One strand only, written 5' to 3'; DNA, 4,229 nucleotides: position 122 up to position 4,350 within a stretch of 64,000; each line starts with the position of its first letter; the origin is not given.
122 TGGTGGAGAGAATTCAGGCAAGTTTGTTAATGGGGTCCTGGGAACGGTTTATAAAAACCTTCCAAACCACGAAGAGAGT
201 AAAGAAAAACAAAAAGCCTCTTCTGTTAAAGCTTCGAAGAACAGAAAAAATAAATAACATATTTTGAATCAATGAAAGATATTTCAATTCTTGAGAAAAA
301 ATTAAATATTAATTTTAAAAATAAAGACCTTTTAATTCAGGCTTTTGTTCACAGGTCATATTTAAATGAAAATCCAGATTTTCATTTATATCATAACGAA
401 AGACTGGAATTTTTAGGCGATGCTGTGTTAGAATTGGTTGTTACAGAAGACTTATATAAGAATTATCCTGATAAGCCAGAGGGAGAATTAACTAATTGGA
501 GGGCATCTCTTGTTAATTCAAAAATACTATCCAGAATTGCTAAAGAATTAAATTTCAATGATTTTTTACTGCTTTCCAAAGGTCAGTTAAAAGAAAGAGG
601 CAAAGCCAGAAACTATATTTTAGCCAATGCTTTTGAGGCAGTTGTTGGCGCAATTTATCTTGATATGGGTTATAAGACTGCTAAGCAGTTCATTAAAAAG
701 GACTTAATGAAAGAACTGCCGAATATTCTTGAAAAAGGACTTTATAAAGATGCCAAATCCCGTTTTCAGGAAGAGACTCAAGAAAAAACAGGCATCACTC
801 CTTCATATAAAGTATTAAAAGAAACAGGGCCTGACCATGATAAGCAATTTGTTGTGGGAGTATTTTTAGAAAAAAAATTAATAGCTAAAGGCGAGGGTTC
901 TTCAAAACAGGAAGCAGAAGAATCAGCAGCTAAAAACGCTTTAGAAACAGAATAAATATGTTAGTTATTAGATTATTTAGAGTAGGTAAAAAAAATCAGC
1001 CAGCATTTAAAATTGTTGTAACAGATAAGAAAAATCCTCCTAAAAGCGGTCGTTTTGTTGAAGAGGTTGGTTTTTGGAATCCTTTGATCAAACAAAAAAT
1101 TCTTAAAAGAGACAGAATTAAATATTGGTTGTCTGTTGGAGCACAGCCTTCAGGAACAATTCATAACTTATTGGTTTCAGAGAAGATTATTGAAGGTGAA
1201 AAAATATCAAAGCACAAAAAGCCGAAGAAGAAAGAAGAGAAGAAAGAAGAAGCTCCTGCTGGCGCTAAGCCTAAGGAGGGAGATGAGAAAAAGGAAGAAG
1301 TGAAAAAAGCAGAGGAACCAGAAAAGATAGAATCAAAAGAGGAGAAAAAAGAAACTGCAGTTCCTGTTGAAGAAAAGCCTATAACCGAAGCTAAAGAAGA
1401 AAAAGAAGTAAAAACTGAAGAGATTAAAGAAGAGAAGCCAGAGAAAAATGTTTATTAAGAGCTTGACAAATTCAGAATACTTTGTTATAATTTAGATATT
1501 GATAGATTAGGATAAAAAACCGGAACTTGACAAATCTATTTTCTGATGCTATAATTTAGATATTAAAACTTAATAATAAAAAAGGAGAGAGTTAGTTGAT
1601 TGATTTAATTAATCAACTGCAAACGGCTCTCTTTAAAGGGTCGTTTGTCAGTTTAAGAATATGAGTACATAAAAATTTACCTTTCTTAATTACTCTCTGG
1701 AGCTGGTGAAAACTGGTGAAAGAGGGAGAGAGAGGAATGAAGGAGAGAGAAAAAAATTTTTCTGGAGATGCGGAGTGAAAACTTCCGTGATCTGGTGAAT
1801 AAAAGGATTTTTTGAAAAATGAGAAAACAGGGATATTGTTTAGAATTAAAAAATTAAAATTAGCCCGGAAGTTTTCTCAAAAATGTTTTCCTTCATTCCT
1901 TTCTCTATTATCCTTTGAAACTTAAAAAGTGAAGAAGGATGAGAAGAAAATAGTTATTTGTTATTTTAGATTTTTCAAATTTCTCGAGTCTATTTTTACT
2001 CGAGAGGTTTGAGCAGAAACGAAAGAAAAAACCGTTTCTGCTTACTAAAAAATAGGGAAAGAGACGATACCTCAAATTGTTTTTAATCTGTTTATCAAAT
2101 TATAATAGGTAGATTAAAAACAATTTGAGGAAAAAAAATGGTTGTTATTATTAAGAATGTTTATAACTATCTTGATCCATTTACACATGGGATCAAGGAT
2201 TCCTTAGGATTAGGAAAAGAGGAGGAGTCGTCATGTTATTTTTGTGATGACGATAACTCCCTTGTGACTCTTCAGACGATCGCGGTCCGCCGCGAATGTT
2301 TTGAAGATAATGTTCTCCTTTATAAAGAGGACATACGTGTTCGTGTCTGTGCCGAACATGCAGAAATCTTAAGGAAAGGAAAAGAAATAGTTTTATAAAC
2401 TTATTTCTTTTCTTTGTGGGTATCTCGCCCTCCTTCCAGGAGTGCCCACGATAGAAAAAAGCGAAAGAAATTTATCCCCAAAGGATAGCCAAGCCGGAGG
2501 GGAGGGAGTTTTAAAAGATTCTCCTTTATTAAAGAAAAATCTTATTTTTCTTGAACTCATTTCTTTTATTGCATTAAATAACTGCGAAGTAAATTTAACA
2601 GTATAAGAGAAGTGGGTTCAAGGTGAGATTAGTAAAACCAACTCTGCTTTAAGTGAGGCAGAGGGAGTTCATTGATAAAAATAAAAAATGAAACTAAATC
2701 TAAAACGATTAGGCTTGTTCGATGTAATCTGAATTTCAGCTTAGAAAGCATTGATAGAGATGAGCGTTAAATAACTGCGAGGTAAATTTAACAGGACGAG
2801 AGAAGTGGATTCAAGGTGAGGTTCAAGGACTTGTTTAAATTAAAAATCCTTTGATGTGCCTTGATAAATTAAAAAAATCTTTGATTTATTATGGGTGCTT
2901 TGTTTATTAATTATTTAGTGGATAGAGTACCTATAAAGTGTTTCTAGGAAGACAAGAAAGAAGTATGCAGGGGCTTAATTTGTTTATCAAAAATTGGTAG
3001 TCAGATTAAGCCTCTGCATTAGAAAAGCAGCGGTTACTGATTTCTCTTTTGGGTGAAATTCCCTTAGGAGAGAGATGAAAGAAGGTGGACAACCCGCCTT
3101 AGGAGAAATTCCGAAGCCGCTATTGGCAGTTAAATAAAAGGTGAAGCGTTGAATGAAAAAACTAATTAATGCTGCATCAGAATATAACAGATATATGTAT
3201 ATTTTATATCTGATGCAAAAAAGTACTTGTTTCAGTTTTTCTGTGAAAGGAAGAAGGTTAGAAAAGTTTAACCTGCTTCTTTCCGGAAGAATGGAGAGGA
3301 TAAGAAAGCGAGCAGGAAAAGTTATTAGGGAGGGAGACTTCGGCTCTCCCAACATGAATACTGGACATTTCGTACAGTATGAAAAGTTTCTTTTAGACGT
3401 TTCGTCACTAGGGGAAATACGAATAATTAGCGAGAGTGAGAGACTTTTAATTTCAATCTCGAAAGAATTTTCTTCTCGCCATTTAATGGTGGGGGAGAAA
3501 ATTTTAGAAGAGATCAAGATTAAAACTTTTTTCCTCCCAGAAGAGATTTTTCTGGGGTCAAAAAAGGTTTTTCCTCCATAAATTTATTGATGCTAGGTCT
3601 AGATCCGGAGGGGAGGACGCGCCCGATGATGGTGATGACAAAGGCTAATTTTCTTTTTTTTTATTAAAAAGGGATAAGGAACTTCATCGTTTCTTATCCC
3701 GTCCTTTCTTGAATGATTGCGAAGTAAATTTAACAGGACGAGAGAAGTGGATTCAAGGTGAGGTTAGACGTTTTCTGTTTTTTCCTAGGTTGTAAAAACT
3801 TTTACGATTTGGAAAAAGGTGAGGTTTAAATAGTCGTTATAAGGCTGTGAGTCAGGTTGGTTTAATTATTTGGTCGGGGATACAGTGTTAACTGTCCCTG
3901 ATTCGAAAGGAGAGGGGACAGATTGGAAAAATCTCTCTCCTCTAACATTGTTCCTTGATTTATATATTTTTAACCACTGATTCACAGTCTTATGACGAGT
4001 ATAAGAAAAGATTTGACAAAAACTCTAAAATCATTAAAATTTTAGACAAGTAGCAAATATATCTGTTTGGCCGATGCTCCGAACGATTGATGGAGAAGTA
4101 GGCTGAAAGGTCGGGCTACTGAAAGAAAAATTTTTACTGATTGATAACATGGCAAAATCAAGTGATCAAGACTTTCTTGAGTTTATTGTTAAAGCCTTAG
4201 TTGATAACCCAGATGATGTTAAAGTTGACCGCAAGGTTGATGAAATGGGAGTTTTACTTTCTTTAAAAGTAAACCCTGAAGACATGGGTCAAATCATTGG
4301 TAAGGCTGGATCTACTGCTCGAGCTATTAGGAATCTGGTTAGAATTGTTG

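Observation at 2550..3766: Three dispersed copies of a ~50-nt conserved element inside the insert, with a compensatory change in its flanking helix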

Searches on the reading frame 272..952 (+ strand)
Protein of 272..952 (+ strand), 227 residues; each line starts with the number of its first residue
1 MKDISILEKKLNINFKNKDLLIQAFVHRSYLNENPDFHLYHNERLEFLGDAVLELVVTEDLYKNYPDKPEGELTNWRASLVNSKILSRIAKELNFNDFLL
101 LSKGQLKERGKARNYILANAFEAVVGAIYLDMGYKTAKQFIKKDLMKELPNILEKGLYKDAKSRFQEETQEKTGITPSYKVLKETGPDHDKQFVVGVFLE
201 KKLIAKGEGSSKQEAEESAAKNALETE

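Call 56: find_homologous_proteins(query=window:272-952:+, max_evalue=1e-60)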
Query window:272-952:+ (227 aa): 7891 proteins with E <= 1e-60 among 8000 candidates; the best 120 are listed.
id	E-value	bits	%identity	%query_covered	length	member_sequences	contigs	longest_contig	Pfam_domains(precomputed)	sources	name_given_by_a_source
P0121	7.5e-142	488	100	100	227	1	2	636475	PF22892.3,PF00636.32,PF22935.2,PF14622.12,PF00035.33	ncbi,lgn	-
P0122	4.8e-128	443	91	100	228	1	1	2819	PF00636.32,PF22935.2,PF14622.12,PF00035.33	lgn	-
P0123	1.8e-127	441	91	100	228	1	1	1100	PF22892.3,PF00636.32,PF22935.2,PF14622.12,PF00035.33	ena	-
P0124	2.6e-127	441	91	100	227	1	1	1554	PF22892.3,PF00636.32,PF22935.2,PF14622.12,PF00035.33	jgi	-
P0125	6.9e-127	439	91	100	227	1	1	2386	PF00636.32,PF22935.2,PF14622.12,PF00035.33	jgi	-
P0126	1.7e-126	438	90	100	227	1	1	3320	PF00636.32,PF22935.2,PF14622.12,PF00035.33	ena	-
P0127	7.9e-125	433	89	94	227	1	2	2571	PF22892.3,PF00636.32,PF22935.2,PF14622.12,PF00035.33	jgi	-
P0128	8.8e-124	429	89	100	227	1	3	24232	PF00636.32,PF22935.2,PF14622.12,PF00035.33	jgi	-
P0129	6.6e-120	417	85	100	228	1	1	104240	PF22892.3,PF00636.32,PF22935.2,PF14622.12,PF00035.33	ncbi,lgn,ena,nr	ncbi:MAG: ribonuclease III [Patescibacteria group bacterium]|nr:ribonuclease III [Patescibacteria gr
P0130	1.1e-119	416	85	100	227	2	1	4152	PF22892.3,PF00636.32,PF22935.2,PF14622.12,PF00035.33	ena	-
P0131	1.1e-118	413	84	100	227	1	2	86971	PF22892.3,PF00636.32,PF22935.2,PF14622.12,PF00035.33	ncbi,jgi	-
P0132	1.6e-116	406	82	100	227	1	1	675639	PF22892.3,PF00636.32,PF22935.2,PF14622.12,PF00035.33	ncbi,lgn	ncbi:MAG: ribonuclease III [Candidatus Nealsonbacteria bacterium]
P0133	3.3e-116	405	82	100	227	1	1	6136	PF22892.3,PF00636.32,PF22935.2,PF14622.12,PF00035.33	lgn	-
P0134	1.3e-115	403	82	100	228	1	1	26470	PF00636.32,PF22935.2,PF14622.12,PF00035.33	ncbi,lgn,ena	-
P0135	2.3e-115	402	82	100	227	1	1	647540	PF22892.3,PF00636.32,PF22935.2,PF14622.12,PF00035.33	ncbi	ncbi:MAG: ribonuclease III [Candidatus Nealsonbacteria bacterium]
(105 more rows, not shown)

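Call 57: find_encoding_contigs(protein=P0128, flank=8000, max_places=3)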
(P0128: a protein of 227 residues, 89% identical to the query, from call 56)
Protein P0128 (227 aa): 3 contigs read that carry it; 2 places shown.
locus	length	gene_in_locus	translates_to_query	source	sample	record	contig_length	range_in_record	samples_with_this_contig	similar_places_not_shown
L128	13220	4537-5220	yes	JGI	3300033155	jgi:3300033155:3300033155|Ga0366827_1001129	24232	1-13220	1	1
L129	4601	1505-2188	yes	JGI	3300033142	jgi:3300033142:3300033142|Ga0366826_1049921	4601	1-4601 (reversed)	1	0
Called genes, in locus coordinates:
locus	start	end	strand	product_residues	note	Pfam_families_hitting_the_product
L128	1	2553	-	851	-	?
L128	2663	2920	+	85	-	-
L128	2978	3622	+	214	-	PF01351:RNase_HII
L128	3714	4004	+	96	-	PF01783:Ribosomal_L32p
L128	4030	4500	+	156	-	PF01029:NusB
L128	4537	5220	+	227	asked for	PF22935:RM44_endonuclase, PF14622:Ribonucleas_3_3, PF00636:Ribonuclease_3, PF00035:dsrm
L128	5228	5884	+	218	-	-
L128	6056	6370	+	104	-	PF13083:KH_KhpA-B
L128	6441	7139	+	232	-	PF01746:tRNA_m1G_MT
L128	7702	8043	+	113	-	PF03819:MazG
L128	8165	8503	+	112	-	-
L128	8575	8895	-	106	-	PF05105:Phage_holin_4_1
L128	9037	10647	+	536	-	PF25954:Beta-barrel_RND_2 (faint), PF25917:BSH_RND (weak), PF25973:BSH_CzcB (weak), PF25881:HH_YBHG (weak), PF25967:RND-MFP_C (weak), PF25989:YknX_C (weak)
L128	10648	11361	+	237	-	PF02463:SMC_N (weak), PF00005:ABC_tran, PF13304:AAA_21 (faint)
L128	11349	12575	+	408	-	PF12704:MacB_PCD, PF02687:FtsX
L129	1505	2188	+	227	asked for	PF22935:RM44_endonuclase, PF14622:Ribonucleas_3_3, PF00636:Ribonuclease_3, PF00035:dsrm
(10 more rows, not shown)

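Call 58: find_encoding_contigs(protein=P0129, flank=8000, max_places=2)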
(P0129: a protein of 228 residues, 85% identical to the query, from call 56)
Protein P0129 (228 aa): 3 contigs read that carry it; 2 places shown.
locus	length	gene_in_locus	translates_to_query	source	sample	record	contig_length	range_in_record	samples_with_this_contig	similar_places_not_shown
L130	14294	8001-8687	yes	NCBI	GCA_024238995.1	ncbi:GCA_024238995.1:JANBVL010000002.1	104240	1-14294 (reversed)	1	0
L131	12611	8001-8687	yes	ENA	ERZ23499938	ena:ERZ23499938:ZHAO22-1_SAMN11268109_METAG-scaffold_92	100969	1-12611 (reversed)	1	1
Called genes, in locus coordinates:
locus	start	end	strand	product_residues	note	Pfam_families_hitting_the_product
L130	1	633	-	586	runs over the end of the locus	PF18915:DUF5667, PF00050:Kazal_1 (weak)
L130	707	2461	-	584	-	PF07973:tRNA_SAD, PF00587:tRNA-synt_2b, PF03129:HGTP_anticodon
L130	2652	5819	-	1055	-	PF02811:PHP, PF07733:DNA_pol3_alpha, PF17657:DNA_pol3_finger, PF14579:HHH_6, PF01336:tRNA_anti-codon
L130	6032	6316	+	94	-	-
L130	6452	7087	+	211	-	PF01351:RNase_HII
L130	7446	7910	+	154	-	PF01029:NusB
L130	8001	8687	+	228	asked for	PF22935:RM44_endonuclase, PF14622:Ribonucleas_3_3, PF00636:Ribonuclease_3, PF00035:dsrm, PF22892:DSRM_MRPL44 (weak)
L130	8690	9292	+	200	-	-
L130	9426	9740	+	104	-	PF13083:KH_KhpA-B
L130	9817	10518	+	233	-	PF01746:tRNA_m1G_MT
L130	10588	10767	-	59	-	-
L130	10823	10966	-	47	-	-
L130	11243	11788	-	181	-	-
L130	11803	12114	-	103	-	-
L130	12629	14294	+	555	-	?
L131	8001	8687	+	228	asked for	PF22935:RM44_endonuclase, PF14622:Ribonucleas_3_3, PF00636:Ribonuclease_3, PF00035:dsrm, PF22892:DSRM_MRPL44 (weak)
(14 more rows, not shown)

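Call 59: find_encoding_contigs(protein=P0131, flank=8000, max_places=2)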
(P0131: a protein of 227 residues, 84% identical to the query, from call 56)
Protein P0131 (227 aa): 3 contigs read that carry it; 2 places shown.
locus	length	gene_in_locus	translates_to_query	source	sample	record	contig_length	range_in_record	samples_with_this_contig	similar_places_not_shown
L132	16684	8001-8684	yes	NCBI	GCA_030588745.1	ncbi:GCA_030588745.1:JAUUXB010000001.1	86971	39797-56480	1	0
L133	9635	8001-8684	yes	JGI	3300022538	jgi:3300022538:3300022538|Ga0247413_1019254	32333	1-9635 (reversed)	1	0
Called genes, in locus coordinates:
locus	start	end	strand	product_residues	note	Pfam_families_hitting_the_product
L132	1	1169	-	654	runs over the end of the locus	PF18915:DUF5667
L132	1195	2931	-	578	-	PF07973:tRNA_SAD, PF00587:tRNA-synt_2b, PF03129:HGTP_anticodon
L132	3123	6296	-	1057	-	PF02811:PHP, PF07733:DNA_pol3_alpha, PF17657:DNA_pol3_finger, PF14579:HHH_6, PF01336:tRNA_anti-codon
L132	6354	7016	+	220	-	PF01351:RNase_HII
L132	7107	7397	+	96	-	PF01783:Ribosomal_L32p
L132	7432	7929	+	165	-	PF01029:NusB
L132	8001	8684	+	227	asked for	PF22935:RM44_endonuclase, PF14622:Ribonucleas_3_3, PF00636:Ribonuclease_3, PF22892:DSRM_MRPL44 (weak), PF00035:dsrm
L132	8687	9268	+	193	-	-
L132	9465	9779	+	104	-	PF13083:KH_KhpA-B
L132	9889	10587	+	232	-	PF01746:tRNA_m1G_MT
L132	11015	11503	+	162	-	PF00293:NUDIX, PF14815:NUDIX_4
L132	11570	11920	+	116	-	PF03819:MazG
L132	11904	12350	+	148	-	-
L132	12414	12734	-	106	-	PF05105:Phage_holin_4_1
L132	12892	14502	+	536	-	PF25973:BSH_CzcB (faint), PF25917:BSH_RND, PF25881:HH_YBHG (weak), PF25954:Beta-barrel_RND_2 (weak), PF25990:Beta-barrel_YknX (weak), PF26002:Beta-barrel_AprE (weak), PF25989:YknX_C (weak)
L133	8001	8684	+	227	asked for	PF22935:RM44_endonuclase, PF14622:Ribonucleas_3_3, PF00636:Ribonuclease_3, PF22892:DSRM_MRPL44 (weak), PF00035:dsrm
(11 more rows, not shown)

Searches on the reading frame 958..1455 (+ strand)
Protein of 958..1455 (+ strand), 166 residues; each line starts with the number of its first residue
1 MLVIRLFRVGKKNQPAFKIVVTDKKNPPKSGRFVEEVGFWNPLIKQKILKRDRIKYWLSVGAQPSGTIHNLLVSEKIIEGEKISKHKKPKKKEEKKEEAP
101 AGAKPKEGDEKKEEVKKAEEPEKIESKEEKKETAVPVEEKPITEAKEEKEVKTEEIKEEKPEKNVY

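Call 13: search_protein_families(library=pfam, proteins=[window:958-1455:+], max_evalue=1)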
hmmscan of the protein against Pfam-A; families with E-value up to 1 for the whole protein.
window:958-1455:+ (166 aa): 2 families
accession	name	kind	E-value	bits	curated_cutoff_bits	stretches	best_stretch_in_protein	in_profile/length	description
PF00886.24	Ribosomal_S16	-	4.9e-19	68.5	27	1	8-65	1-62/62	Ribosomal protein S16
PF02862.22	DDHD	-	0.99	9.9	28.3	0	81-154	127-204/258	DDHD domain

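Call 15: find_encoding_contigs(protein=window:958-1455:+, flank=6000, max_places=10)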
Protein window:958-1455:+ (166 aa): 1 contig read that carries it; 1 place shown.
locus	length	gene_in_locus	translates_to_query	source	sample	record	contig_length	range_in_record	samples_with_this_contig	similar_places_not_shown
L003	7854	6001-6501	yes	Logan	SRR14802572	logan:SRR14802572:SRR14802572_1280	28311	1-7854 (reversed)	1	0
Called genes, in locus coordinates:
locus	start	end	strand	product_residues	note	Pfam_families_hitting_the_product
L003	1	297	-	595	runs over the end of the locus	PF07973:tRNA_SAD, PF00587:tRNA-synt_2b, PF03129:HGTP_anticodon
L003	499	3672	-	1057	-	PF02811:PHP, PF07733:DNA_pol3_alpha, PF17657:DNA_pol3_finger, PF14579:HHH_6, PF01336:tRNA_anti-codon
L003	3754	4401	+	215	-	PF01351:RNase_HII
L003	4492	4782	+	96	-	PF01783:Ribosomal_L32p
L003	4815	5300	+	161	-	PF01029:NusB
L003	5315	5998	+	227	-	PF22935:RM44_endonuclase, PF14622:Ribonucleas_3_3, PF00636:Ribonuclease_3, PF22892:DSRM_MRPL44 (faint), PF00035:dsrm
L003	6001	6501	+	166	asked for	PF00886:Ribosomal_S16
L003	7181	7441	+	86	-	-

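Call 45: find_homologous_proteins(query=window:958-1455:+, max_evalue=1e-20)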
Query window:958-1455:+ (166 aa): 1802 proteins with E <= 1e-20 among 8000 candidates; the best 120 are listed.
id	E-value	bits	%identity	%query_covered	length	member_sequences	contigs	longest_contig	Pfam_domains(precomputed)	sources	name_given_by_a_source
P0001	1.1e-48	183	91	48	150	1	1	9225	PF00886.25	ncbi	-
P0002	1.1e-47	180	76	75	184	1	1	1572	PF00886.25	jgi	jgi:small subunit ribosomal protein S16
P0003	1.2e-46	176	70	80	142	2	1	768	PF00886.25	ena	-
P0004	6.2e-46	174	84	48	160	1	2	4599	PF00886.25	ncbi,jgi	jgi:small subunit ribosomal protein S16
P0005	5.6e-45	171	75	48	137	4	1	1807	PF00886.25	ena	-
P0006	9.4e-45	170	84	48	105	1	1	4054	PF00886.25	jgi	jgi:small subunit ribosomal protein S16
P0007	1.3e-44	170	67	85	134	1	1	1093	PF00886.25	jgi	-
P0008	1.4e-44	170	61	86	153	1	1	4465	PF00886.25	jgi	jgi:small subunit ribosomal protein S16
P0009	1.4e-44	170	78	48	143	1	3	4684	PF00886.25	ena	-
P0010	1.4e-44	170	70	74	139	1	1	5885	PF00886.25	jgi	-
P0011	1.5e-44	170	58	94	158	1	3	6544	PF00886.25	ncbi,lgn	-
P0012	2.0e-44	169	68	85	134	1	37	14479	PF00886.25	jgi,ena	-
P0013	2.4e-44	169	80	52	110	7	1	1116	PF00886.25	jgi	jgi:small subunit ribosomal protein S16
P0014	3.3e-44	169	67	85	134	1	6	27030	PF00886.25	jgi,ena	-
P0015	5.7e-44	168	68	74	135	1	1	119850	PF00886.25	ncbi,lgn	-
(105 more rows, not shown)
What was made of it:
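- Tried and rejected: Proteins S16 and RNase III were used as anchors (calls 45, 56).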

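Call 46: find_encoding_contigs(protein=P0001, flank=7000, max_places=5)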
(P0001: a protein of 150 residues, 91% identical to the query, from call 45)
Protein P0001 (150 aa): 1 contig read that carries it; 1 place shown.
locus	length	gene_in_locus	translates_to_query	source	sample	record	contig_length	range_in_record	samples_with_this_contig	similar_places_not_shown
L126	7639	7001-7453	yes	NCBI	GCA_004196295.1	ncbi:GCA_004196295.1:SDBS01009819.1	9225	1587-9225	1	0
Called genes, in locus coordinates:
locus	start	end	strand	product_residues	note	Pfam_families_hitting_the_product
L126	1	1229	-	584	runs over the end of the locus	PF07973:tRNA_SAD, PF00587:tRNA-synt_2b, PF03129:HGTP_anticodon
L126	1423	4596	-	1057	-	PF02811:PHP, PF07733:DNA_pol3_alpha, PF17657:DNA_pol3_finger, PF14579:HHH_6, PF01336:tRNA_anti-codon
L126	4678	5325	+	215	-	PF01351:RNase_HII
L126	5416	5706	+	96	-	PF01783:Ribosomal_L32p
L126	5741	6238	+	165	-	PF01029:NusB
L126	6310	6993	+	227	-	PF22935:RM44_endonuclase, PF14622:Ribonucleas_3_3, PF00636:Ribonuclease_3, PF22892:DSRM_MRPL44 (weak), PF00035:dsrm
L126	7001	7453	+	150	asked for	PF00886:Ribosomal_S16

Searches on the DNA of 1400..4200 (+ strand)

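Call 5: search_rna_families(source=window, start=1400, end=4200, threshold=evalue, max_evalue=10)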
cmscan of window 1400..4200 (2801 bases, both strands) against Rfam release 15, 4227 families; matches with E-value up to 10: 22.
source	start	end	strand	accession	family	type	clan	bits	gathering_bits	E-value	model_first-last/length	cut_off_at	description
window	2067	2133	+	RF03664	MIR6288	Gene; miRNA;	-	27.5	74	0.014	1-92/92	no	MIR6288 microRNA precursor family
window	3221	3305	+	RF03511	mir-5444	Gene; miRNA;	-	26.2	90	0.025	1-89/89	no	mir-5444 microRNA precursor family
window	2065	2137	+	RF00047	mir-2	Gene; miRNA;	-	24.6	45.5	0.12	1-72/72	no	mir-2 microRNA precursor family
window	3979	4048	-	RF03027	RT-6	Gene; sRNA;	-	23.9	46.7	0.028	1-75/75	no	RT-6 RNA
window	3458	3578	+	RF00546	snopsi28S-3316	Gene; snRNA; snoRNA; HACA-box;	-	23.6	65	0.47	1-133/133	no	Small nucleolar RNA psi28S-3316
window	2538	2637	+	RF00648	MIR396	Gene; miRNA;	-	22.2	80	0.26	1-118/118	no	MIR396 microRNA precursor family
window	3205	3305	+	RF02526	SSRC34_1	Gene; sRNA;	-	22.1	64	5.7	1-128/128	no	Streptococcus sRNA SSRC34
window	2531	2654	+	RF01859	Phe_leader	Cis-reg; leader;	-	21.4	55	2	1-125/125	no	Phenylalanine leader peptide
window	2966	3018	+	RF03623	mir-1252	Gene; miRNA;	-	20.8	70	3.6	1-65/65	no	mir-1252 microRNA precursor family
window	2070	2130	-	RF01859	Phe_leader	Cis-reg; leader;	-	20.5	55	3.2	22-86/125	no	Phenylalanine leader peptide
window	2067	2132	+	RF03923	mir-964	Gene; miRNA;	-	20.3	100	1.3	1-90/90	no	mir-964 microRNA precursor family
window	3230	3297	+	RF03183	MIR5516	Gene; miRNA;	-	19.1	93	2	1-69/69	no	MIR5516 microRNA precursor family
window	3422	3540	-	RF00426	SCARNA15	Gene; snRNA; snoRNA; scaRNA;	CL00019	18.4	65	3.2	1-128/128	no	Small Cajal body specific RNA 15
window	1963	2025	+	RF00884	MIR815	Gene; miRNA;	-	18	63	5.9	1-81/81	no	MIR815 microRNA precursor family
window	3431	3553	+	RF02431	SpF22_sRNA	Gene; sRNA;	-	17.8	55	3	1-140/140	no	Streptococcus sRNA SpF22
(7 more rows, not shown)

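Call 83: search_dna_similar(query=window:1459-4012:+, collection=phages, mode=distant, max_evalue=0.001, max_rows=10)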
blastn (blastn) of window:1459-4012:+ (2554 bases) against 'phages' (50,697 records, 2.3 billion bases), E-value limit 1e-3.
No match.

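Call 84: search_dna_similar(query=window:1459-4012:+, collection=plasmids, mode=distant, max_evalue=0.001, max_rows=10)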
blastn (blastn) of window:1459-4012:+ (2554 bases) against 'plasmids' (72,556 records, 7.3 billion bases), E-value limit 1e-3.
No match.
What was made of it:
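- On MITE / transposon fragment: There is no match in 50,697 phage or 72,556 plasmid records (calls 83, 84).
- Tried and rejected: No match (calls 83, 84).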
